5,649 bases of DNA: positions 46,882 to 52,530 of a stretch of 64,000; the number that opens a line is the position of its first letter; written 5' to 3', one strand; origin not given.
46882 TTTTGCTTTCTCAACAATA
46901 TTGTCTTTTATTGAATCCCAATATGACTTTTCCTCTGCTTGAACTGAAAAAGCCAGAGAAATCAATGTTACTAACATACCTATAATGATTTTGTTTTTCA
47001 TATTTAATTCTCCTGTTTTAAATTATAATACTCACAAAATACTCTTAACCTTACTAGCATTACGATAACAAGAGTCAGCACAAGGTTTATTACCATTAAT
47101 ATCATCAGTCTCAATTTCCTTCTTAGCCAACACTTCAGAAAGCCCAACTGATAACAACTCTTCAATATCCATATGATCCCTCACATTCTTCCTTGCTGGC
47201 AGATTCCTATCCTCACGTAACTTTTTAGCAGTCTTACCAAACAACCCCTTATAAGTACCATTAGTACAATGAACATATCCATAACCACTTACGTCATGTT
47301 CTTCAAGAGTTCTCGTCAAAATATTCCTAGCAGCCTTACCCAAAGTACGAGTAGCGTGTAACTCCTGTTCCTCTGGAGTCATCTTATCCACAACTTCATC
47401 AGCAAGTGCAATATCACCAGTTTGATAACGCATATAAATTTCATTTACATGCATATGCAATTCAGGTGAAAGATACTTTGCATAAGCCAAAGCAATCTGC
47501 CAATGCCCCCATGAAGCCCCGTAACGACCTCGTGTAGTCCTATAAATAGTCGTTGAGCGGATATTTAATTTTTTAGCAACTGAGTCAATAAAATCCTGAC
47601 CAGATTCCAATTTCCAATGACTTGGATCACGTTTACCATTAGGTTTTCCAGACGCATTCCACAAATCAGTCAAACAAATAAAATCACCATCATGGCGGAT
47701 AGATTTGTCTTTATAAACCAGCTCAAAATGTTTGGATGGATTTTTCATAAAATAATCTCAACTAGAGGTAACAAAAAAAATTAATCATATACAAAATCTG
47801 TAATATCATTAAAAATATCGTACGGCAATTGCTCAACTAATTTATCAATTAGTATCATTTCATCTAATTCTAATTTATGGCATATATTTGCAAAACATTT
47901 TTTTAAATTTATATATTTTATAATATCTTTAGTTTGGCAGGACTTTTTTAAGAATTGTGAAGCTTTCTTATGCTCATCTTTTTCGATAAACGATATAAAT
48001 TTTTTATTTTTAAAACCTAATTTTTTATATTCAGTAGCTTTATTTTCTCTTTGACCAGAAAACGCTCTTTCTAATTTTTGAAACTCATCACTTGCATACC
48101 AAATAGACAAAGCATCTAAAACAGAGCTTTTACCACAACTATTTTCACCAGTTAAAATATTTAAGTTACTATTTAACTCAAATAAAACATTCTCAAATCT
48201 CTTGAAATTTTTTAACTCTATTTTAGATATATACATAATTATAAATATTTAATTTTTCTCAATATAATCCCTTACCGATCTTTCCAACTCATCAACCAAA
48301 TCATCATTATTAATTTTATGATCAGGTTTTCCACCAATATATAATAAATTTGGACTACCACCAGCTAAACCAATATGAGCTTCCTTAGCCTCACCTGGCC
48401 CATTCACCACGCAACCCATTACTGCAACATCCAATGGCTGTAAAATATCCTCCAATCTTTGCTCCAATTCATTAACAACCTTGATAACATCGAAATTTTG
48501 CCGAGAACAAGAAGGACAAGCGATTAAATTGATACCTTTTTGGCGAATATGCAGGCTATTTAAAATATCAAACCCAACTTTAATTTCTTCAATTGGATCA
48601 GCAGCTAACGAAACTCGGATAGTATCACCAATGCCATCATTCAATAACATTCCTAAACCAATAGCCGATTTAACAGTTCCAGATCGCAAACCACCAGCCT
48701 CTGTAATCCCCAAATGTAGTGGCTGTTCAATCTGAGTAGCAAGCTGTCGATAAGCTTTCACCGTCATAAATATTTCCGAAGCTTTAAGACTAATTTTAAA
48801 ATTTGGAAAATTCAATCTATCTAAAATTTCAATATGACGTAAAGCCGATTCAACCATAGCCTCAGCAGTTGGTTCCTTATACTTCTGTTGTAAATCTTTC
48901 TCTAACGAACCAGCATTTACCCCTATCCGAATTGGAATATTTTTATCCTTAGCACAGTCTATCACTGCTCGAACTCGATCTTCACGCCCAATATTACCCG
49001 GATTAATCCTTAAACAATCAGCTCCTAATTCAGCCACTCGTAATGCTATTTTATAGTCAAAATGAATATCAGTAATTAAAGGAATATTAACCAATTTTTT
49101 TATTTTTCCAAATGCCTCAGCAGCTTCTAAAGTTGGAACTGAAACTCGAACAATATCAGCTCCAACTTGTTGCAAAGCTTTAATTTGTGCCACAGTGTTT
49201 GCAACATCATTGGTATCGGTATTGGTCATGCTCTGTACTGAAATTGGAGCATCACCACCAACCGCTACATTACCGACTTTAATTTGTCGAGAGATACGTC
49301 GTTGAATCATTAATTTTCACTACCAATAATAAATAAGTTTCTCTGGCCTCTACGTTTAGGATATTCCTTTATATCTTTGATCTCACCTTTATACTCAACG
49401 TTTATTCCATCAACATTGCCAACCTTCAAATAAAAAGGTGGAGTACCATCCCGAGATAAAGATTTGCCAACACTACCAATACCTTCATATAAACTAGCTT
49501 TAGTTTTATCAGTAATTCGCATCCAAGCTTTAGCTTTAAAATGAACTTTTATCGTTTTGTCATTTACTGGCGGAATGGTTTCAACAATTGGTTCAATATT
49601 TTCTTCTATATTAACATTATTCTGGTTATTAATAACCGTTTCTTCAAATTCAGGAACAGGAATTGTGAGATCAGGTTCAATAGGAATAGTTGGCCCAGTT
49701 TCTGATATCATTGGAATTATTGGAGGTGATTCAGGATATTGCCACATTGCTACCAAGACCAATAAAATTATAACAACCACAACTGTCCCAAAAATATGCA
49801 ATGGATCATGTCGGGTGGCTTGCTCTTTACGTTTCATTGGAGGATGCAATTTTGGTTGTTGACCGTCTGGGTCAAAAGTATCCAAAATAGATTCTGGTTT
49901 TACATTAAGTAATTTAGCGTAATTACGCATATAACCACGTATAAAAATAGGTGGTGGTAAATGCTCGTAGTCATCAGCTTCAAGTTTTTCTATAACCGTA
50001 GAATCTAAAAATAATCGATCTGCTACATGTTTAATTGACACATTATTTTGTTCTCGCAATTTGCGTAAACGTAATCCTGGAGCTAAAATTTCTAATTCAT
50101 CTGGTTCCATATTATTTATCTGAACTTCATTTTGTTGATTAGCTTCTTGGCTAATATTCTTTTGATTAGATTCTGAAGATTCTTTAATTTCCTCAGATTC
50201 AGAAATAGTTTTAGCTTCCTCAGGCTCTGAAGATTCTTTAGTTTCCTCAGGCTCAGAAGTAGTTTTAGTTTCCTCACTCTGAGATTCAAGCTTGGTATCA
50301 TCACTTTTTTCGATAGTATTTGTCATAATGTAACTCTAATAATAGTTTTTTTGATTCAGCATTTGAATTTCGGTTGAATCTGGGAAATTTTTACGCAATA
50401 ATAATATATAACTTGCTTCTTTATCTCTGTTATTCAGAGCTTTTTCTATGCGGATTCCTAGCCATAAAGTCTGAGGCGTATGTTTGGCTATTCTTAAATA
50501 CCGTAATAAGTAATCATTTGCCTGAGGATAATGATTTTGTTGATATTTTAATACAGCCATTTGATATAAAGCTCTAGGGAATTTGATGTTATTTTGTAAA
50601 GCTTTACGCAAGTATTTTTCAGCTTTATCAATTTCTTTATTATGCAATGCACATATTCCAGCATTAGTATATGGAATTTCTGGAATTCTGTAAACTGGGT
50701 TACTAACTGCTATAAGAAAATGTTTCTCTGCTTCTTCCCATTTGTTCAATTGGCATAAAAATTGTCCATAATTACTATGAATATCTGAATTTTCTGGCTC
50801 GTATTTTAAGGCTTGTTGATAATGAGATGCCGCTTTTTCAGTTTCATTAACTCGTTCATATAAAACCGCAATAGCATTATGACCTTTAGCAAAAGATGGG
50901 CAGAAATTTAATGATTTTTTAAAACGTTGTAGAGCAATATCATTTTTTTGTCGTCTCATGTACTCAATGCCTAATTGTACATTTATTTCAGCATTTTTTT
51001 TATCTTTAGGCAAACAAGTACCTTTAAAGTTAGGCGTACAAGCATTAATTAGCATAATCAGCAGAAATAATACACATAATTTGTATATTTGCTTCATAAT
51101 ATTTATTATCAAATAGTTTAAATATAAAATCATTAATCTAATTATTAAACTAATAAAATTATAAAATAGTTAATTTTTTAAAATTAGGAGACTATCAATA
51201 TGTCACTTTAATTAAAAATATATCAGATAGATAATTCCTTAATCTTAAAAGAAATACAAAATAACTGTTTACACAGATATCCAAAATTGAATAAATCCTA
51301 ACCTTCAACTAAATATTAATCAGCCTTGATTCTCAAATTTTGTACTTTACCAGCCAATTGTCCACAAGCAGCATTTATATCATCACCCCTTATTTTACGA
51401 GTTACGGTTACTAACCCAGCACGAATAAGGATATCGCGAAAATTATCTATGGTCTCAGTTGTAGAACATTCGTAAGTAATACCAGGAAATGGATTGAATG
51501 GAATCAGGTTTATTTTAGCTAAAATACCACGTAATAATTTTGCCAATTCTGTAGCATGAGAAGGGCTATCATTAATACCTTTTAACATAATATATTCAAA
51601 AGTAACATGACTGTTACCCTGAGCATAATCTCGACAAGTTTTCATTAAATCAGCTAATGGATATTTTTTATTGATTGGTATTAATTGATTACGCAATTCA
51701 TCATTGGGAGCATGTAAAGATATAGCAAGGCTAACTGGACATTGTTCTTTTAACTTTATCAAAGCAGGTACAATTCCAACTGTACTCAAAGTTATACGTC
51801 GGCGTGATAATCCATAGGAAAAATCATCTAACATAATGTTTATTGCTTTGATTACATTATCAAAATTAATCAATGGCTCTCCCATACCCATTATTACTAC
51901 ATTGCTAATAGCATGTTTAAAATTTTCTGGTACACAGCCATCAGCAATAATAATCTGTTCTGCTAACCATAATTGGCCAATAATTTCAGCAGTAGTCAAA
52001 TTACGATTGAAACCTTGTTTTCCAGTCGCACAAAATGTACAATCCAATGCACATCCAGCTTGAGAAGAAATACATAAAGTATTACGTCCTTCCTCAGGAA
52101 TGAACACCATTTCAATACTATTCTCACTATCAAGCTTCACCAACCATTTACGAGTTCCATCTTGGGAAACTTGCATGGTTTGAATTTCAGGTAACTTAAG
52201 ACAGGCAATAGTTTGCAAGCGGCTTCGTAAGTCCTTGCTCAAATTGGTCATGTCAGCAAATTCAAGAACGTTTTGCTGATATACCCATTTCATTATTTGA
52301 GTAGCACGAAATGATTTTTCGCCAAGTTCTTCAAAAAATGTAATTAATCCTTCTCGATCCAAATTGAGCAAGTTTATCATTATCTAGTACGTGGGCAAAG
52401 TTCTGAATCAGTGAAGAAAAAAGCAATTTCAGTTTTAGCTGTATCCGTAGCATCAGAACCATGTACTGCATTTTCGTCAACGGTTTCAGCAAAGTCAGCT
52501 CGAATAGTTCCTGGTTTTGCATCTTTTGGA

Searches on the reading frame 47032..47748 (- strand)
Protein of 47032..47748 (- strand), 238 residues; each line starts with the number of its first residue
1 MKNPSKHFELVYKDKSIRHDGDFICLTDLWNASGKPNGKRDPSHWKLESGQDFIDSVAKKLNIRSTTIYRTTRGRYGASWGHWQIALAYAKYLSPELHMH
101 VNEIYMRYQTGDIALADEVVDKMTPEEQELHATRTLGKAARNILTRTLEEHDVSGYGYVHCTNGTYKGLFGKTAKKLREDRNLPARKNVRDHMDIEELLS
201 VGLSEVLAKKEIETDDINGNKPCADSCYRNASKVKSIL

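Call 40: search_protein_families(library=pfam, proteins=[window:47032-47748:-])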
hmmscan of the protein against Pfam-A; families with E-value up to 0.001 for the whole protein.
window:47032-47748:- (238 aa): 1 family
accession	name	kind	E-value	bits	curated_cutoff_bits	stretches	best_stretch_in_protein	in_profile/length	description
PF04383.19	KilA-N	-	9.7e-12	45.1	23.8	1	15-110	8-106/107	KilA-N domain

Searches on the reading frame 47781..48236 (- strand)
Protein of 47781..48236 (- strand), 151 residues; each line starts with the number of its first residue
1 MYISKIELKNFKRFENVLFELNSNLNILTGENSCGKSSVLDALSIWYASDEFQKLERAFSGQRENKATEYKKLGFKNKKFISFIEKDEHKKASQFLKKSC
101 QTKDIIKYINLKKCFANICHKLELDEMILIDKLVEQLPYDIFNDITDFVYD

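Call 40: search_protein_families(library=pfam, proteins=[window:47781-48236:-])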
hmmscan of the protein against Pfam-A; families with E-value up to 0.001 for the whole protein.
window:47781-48236:- (151 aa): 7 families
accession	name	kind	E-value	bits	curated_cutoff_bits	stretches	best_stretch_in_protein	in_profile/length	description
PF13476.12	AAA_23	-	1.3e-11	46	27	1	5-103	1-97/201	AAA domain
PF13175.12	AAA_15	-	5.6e-11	43.1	32.1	1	1-115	1-83/374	AAA ATPase domain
PF02463.25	SMC_N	-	6.3e-09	36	40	1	2-54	1-55/220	RecF/RecN/SMC N terminal domain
PF11398.14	DUF2813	-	2e-06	27.9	21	1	1-51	1-50/372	Protein of unknown function (DUF2813)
PF13555.12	AAA_29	-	5.5e-06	26.5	27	1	4-44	2-43/61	P-loop containing region of AAA domain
PF13514.12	AAA_27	-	6.7e-05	23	22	1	1-44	1-47/206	AAA domain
PF13304.12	AAA_21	-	0.00021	21.9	27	1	25-62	1-29/304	AAA domain, putative AbiEii toxin, Type IV TA system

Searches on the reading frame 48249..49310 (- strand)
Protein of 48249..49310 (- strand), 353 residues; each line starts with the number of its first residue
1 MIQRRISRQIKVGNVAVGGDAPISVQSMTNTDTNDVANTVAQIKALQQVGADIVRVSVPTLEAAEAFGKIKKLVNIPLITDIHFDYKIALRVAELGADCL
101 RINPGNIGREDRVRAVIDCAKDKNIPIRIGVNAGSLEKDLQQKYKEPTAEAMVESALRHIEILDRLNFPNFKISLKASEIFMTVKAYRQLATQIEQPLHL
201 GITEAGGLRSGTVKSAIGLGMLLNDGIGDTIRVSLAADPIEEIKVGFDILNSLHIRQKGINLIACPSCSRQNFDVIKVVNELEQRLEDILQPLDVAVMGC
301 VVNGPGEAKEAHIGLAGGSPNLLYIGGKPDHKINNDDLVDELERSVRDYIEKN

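Call 41: search_protein_families(library=pfam, proteins=[window:48249-49310:-])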
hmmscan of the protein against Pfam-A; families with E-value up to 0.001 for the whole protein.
window:48249-49310:- (353 aa): 1 family
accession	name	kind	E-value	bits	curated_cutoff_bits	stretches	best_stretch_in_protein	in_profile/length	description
PF04551.19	GcpE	-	3.1e-148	493.8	32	1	8-347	2-342/343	GcpE protein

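Call 46: find_homologous_proteins(query=window:48249-49307:-, max_evalue=1e-50)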
Query window:48249-49307:- (352 aa): 8000 proteins with E <= 1e-50 among 8000 candidates; the best 120 are listed.
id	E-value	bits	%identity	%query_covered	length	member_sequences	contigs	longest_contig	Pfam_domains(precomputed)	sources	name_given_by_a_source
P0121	3.4e-286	965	-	-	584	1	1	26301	PF04551.20,PF26540.1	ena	-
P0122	3.4e-225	765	100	100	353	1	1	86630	PF04551.20,PF26540.1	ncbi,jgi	-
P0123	3.3e-214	728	94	100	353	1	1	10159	PF04551.20,PF26540.1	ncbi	ncbi:MAG: flavodoxin-dependent (E)-4-hydroxy-3-methylbut-2-enyl-diphosphate synthase [Candidatus Mar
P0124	4.0e-211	718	93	100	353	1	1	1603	PF04551.20,PF26540.1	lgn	-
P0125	6.9e-211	717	93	99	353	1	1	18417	PF04551.20,PF26540.1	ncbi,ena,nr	ncbi:MAG: flavodoxin-dependent (E)-4-hydroxy-3-methylbut-2-enyl-diphosphate synthase [Candidatus Mar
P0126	7.6e-211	717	93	100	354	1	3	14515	PF04551.20,PF26540.1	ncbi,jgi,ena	-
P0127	9.8e-211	717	93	100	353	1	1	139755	PF04551.20,PF26540.1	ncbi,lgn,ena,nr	ncbi:MAG TPA: flavodoxin-dependent (E)-4-hydroxy-3-methylbut-2-enyl-diphosphate synthase [Thioploca 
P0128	1.2e-210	717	94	99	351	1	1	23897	PF04551.20,PF26540.1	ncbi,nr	ncbi:flavodoxin-dependent (E)-4-hydroxy-3-methylbut-2-enyl-diphosphate synthase [Candidatus Halobegg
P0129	2.3e-210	716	92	100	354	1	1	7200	PF04551.20,PF26540.1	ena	-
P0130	2.5e-210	716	92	100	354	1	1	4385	PF04551.20,PF26540.1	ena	-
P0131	1.3e-209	713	93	100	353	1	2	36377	PF04551.20,PF26540.1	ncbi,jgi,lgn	-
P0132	1.0e-190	651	84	100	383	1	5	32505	PF04551.20,PF26540.1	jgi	jgi:(E)-4-hydroxy-3-methylbut-2-enyl-diphosphate synthase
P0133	1.3e-190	651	84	100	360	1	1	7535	PF04551.20,PF26540.1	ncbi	-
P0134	1.3e-190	651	84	100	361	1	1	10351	PF04551.20,PF26540.1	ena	-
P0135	1.4e-190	651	85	98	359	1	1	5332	PF04551.20,PF26540.1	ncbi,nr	ncbi:MAG: 4-hydroxy-3-methylbut-2-en-1-yl diphosphate synthase [Candidatus Parabeggiatoa sp. nov. 1]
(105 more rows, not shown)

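Call 47: find_encoding_contigs(protein=P0122, flank=2000, max_places=3)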
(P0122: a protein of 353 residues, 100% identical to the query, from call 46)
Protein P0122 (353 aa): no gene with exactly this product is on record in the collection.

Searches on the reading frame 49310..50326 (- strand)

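Call 41: search_protein_families(library=pfam, proteins=[window:49310-50326:-])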
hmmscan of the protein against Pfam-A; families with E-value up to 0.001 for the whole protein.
window:49310-50326:- (338 aa): 3 families
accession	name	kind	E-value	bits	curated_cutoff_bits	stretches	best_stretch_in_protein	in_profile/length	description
PF13413.12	HTH_25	-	2.4e-19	69.4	24.6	1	86-146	1-61/62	Helix-turn-helix domain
PF13464.11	RodZ_C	-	6.4e-13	48.9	23.9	1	261-325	2-66/72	RodZ C-terminal domain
PF12844.13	HTH_19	-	3e-06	27.5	30.2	1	86-149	3-60/64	Helix-turn-helix domain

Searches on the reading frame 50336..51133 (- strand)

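Call 41: search_protein_families(library=pfam, proteins=[window:50336-51133:-])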
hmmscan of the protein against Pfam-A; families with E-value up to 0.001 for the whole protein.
window:50336-51133:- (265 aa): 19 families
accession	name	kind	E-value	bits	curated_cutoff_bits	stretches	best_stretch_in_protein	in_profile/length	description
PF07719.23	TPR_2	-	1.5e-20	72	27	1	82-115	1-34/34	Tetratricopeptide repeat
PF13431.12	TPR_17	-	4.5e-16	58.2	24.4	1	104-136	1-33/34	Tetratricopeptide repeat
PF14559.12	TPR_19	-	4.8e-15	56.1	25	2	98-137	7-46/68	Tetratricopeptide repeat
PF00515.34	TPR_1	-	3.3e-14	52.4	27.8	1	82-115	1-34/34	Tetratricopeptide repeat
PF13424.12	TPR_12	-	4.9e-13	49.5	30.1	1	155-217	6-76/77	Tetratricopeptide repeat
PF13432.12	TPR_16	-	8.1e-13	49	32.7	1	88-143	3-58/65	Tetratricopeptide repeat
PF13414.12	TPR_11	-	2.8e-12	46.6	26.8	1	96-124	8-36/42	TPR repeat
PF13428.12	TPR_14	-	1.9e-11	43.8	23.5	0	87-124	6-43/44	Tetratricopeptide repeat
PF23914.1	TPR_CcmH_CycH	-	1.1e-09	38.8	42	0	153-213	88-148/158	Cytochrome c-type biogenesis protein H TPR domain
PF24575.1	TPR_Slam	-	1.3e-07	32.4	35.2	0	87-139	52-104/104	Surface lipoprotein assembly modifier, N-terminal TPR repeats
PF13181.12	TPR_8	-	4.1e-07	30.1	25.7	0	83-115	2-34/34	Tetratricopeptide repeat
PF13176.12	TPR_7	-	6.3e-07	29.4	27.9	0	87-115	4-34/36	Tetratricopeptide repeat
PF25063.1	ARM_TT21_C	-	4e-06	27.3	35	0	58-115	105-162/209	Tetratricopeptide repeat protein 21 C-terminal ARM domain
PF14561.12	TPR_20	-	2.2e-05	25.1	25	0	175-217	11-53/90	Tetratricopeptide repeat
PF12895.13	ANAPC3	-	2.6e-05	24.9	27.2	0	161-211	32-81/82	Anaphase-promoting complex, cyclosome, subunit 3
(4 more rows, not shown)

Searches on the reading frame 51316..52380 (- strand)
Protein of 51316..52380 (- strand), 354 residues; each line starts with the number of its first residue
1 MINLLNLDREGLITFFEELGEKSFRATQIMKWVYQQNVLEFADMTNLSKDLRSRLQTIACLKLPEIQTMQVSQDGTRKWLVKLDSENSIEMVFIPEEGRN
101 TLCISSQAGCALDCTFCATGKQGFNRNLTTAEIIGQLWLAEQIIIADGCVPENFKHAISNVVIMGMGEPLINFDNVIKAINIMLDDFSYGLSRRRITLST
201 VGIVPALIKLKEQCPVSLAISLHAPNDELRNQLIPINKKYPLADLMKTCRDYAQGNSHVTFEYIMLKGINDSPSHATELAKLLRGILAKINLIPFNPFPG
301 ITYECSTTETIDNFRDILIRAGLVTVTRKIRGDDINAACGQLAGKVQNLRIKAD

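Call 41: search_protein_families(library=pfam, proteins=[window:51316-52380:-])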
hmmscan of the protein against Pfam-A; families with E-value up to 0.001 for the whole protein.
window:51316-52380:- (354 aa): 2 families
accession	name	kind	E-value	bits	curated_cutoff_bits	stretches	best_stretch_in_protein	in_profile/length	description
PF21016.3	RlmN_N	-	1.1e-26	92.8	24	1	2-60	1-59/60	Ribosomal RNA large subunit methyltransferase N-terminal domain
PF04055.27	Radical_SAM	-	1.6e-17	64.6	29.5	1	105-272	2-157/166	Radical SAM superfamily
